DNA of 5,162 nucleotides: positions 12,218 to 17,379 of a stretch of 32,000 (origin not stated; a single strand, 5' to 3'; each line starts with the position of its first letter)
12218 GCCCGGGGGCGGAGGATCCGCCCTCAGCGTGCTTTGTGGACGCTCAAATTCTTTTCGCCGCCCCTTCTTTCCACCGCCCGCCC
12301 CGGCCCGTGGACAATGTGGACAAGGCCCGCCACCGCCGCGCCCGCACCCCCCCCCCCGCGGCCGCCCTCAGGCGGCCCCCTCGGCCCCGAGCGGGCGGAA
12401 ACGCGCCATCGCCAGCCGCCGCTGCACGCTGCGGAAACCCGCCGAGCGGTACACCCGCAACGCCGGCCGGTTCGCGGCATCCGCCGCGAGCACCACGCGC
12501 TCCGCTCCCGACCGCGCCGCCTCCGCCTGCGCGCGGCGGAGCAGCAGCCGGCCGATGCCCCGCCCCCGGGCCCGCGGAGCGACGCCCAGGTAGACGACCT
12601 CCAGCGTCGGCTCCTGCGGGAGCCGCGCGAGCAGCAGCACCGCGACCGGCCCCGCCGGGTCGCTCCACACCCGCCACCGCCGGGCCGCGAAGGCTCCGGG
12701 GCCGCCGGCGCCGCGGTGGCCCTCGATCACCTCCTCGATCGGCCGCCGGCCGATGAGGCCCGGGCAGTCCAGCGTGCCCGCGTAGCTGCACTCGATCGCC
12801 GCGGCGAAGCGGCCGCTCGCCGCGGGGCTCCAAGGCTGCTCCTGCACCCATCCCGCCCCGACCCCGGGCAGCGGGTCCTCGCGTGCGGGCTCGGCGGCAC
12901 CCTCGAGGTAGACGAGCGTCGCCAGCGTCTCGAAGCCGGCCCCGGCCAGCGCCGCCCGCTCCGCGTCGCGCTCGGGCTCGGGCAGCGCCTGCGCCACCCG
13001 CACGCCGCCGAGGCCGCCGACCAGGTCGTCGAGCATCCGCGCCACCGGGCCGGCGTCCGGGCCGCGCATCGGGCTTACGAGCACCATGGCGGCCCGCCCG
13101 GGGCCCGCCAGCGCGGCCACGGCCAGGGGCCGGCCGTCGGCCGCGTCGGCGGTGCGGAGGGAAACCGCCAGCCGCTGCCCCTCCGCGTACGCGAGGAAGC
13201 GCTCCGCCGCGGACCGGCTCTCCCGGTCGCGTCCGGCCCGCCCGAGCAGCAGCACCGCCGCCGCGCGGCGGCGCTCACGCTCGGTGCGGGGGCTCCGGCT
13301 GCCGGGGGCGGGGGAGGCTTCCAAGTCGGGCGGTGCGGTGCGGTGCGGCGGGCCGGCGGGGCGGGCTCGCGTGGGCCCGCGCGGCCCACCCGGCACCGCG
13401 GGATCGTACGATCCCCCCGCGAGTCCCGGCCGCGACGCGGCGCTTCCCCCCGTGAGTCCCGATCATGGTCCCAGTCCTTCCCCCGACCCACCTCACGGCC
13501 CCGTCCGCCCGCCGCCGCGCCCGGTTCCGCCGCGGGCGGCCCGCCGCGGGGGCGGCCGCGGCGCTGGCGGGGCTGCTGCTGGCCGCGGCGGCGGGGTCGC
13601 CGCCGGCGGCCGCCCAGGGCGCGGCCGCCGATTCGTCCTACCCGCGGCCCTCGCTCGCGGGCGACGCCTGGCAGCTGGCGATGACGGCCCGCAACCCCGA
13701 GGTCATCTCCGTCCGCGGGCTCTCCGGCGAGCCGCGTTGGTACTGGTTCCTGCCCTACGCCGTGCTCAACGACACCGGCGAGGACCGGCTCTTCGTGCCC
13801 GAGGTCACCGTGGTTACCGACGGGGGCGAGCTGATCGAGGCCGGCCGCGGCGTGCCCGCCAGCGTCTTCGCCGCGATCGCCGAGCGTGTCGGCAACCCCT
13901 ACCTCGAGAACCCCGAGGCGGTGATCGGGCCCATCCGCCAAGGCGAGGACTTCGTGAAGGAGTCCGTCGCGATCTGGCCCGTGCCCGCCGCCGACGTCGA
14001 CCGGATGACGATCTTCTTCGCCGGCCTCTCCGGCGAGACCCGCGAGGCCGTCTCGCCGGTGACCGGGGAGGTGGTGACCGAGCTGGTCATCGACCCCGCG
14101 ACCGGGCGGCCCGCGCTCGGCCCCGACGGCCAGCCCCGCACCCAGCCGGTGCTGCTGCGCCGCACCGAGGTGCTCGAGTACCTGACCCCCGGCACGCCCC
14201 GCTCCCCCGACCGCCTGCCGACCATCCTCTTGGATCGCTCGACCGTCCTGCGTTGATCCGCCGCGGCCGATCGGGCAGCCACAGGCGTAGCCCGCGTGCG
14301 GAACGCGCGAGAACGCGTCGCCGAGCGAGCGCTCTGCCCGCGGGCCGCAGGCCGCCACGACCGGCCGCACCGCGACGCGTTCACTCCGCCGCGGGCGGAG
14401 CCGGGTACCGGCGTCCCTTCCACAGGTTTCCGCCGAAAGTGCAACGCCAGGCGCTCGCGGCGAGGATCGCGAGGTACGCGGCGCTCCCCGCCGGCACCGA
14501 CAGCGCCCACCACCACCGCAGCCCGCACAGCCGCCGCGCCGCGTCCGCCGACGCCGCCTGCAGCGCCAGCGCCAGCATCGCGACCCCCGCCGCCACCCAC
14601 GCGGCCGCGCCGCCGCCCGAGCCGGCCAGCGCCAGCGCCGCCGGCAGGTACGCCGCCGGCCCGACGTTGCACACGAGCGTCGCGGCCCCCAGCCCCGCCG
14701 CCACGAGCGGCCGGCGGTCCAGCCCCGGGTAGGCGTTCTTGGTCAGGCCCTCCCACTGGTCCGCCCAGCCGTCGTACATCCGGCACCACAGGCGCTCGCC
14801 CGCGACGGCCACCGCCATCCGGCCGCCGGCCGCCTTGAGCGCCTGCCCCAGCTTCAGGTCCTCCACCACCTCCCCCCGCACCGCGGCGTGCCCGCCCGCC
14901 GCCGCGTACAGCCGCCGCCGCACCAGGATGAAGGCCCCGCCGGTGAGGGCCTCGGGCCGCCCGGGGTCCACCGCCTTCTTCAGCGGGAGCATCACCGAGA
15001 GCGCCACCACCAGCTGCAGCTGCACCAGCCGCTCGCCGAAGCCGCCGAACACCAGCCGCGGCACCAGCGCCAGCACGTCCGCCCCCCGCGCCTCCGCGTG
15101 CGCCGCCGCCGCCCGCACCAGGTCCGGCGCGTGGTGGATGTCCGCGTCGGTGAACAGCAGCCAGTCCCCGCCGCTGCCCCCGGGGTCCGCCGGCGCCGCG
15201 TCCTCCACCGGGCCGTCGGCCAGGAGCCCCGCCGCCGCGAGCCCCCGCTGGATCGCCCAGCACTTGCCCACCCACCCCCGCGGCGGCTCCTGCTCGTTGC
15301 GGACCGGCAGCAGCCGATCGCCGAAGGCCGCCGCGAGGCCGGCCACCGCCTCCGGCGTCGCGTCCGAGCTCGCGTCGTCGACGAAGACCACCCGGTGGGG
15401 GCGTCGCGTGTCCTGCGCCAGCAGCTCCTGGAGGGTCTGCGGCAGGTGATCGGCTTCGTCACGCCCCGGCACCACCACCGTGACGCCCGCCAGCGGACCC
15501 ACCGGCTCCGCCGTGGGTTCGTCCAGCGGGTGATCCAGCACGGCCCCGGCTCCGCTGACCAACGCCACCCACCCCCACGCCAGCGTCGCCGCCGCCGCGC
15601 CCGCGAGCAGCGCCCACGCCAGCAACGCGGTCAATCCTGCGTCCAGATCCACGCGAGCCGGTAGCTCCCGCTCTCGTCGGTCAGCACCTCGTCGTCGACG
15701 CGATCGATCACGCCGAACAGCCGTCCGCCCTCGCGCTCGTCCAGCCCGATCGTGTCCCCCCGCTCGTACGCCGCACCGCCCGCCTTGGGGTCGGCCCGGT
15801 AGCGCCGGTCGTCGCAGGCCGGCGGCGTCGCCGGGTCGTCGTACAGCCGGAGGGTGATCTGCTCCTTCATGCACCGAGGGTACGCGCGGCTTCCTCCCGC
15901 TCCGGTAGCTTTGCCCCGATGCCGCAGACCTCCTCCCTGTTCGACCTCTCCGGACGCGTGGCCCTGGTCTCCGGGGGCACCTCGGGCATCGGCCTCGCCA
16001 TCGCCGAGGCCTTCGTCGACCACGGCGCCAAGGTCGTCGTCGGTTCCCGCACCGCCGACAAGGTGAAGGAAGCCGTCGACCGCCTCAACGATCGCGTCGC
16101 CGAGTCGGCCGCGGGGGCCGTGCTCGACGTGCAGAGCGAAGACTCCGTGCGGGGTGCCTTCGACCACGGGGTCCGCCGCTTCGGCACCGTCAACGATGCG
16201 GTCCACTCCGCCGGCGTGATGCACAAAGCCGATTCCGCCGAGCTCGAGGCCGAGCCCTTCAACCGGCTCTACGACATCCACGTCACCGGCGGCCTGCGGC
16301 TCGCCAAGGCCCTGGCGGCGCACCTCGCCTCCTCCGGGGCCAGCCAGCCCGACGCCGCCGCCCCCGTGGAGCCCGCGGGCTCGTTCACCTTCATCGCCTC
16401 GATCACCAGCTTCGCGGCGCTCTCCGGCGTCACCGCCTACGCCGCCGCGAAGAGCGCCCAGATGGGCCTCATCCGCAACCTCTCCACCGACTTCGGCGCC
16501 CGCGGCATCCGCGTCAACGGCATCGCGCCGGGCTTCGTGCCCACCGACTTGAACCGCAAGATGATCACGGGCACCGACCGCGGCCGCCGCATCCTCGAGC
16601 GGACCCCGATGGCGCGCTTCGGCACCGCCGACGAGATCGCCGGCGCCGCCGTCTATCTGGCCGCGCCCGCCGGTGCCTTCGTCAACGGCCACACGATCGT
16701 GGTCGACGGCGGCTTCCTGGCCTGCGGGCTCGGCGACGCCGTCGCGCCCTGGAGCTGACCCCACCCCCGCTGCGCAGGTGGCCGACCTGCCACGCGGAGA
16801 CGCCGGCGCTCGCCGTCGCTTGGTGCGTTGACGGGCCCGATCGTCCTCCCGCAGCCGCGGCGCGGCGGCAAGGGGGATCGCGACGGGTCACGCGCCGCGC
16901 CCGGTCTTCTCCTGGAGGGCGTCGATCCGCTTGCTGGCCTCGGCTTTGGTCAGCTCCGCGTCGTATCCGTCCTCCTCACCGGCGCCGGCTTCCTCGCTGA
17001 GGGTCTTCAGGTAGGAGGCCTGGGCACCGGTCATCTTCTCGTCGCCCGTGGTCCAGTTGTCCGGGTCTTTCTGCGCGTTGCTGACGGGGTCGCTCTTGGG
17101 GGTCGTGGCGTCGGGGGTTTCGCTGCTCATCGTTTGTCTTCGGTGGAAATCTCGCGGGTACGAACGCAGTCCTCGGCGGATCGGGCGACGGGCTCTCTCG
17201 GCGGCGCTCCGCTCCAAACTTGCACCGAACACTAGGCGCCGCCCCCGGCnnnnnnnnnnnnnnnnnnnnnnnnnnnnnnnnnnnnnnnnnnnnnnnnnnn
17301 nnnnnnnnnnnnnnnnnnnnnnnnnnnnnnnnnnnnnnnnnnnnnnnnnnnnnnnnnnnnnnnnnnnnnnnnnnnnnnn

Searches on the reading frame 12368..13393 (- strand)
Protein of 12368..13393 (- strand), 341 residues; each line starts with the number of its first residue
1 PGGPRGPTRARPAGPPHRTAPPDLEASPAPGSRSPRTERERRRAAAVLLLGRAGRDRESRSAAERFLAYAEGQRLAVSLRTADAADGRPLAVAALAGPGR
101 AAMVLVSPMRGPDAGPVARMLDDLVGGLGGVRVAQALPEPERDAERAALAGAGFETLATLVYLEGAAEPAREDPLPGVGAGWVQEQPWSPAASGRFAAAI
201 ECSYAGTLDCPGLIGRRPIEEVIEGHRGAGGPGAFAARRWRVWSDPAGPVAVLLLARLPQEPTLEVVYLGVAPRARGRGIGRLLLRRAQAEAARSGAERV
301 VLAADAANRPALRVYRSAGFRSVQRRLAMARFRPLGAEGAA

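Call 66: search_protein_families(library=pfam, proteins=[window:12368-13393:-], max_evalue=0.001)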
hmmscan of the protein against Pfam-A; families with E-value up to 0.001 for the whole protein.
window:12368-13393:- (341 aa): 5 families
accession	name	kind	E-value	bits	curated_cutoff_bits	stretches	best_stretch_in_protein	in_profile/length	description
PF00583.31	Acetyltransf_1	-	9.8e-14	52.1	20.7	1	249-320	44-116/116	Acetyltransferase (GNAT) family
PF13508.13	Acetyltransf_7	-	1.2e-09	38.8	27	1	250-321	15-83/84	Acetyltransferase (GNAT) domain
PF13673.13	Acetyltransf_10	-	3.4e-06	27.5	23.6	1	268-326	56-113/128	Acetyltransferase (GNAT) domain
PF08445.16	FR47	-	4.2e-05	23.9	22.1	1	263-324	21-81/86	FR47-like protein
PF13302.13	Acetyltransf_3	-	0.00052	21.2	25.4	1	245-321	61-138/138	Acetyltransferase (GNAT) domain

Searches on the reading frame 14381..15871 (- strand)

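Call 66: search_protein_families(library=pfam, proteins=[window:14381-15871:-], max_evalue=0.001)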
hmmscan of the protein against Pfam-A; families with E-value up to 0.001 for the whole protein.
window:14381-15871:- (496 aa): 3 families
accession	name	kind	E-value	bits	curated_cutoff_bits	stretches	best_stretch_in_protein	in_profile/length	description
PF00535.33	Glycos_transf_2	-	1.6e-14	54.6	23.3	1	131-214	1-77/168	Glycosyl transferase family 2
PF13641.12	Glyco_tranf_2_3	-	5.4e-12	46.7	27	1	129-356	2-205/230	Glycosyltransferase like family 2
PF13506.12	Glyco_transf_21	-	1.3e-07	31.7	21.7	1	236-357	32-149/174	Glycosyl transferase family 21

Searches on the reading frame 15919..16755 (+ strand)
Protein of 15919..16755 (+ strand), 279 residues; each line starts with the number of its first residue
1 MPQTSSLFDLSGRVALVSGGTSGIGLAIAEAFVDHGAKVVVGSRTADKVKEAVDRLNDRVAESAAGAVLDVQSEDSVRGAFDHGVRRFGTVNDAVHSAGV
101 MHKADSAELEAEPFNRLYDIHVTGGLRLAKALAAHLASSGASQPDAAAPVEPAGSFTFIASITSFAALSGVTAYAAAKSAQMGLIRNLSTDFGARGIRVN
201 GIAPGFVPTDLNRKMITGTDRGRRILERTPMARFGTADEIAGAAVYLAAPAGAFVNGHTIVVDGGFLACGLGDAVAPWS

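Call 66: search_protein_families(library=pfam, proteins=[window:15919-16755:+], max_evalue=0.001)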
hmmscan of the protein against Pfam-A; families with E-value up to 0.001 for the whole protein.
window:15919-16755:+ (279 aa): 6 families
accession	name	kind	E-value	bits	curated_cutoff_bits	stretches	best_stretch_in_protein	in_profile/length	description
PF13561.12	adh_short_C2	-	1.1e-47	163.1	27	1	22-266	6-235/236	Enoyl-(Acyl carrier protein) reductase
PF00106.31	adh_short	-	3.2e-36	125.1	26.6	1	13-215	1-190/195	short chain dehydrogenase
PF08659.16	KR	-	2e-14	54.3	22.6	1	15-188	3-163/180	KR domain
PF23441.1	SDR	-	2.9e-09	37.1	27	1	13-239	8-230/258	SDR-like rossmann domain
PF01370.27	Epimerase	-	0.00038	20.4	20.9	1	15-197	1-165/240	NAD dependent epimerase/dehydratase family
PF03807.23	F420_oxidored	-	0.0008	20.4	21.6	0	20-68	6-57/94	NADP oxidoreductase coenzyme F420-dependent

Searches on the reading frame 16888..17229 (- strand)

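Call 66: search_protein_families(library=pfam, proteins=[window:16888-17229:-], max_evalue=0.001)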
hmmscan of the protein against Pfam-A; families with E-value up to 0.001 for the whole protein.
window:16888-17229:- (113 aa): 1 family
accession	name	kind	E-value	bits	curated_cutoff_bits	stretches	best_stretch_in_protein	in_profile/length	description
PF11272.13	DUF3072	-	6.9e-28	96.7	27.5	1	53-111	2-56/56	Protein of unknown function (DUF3072)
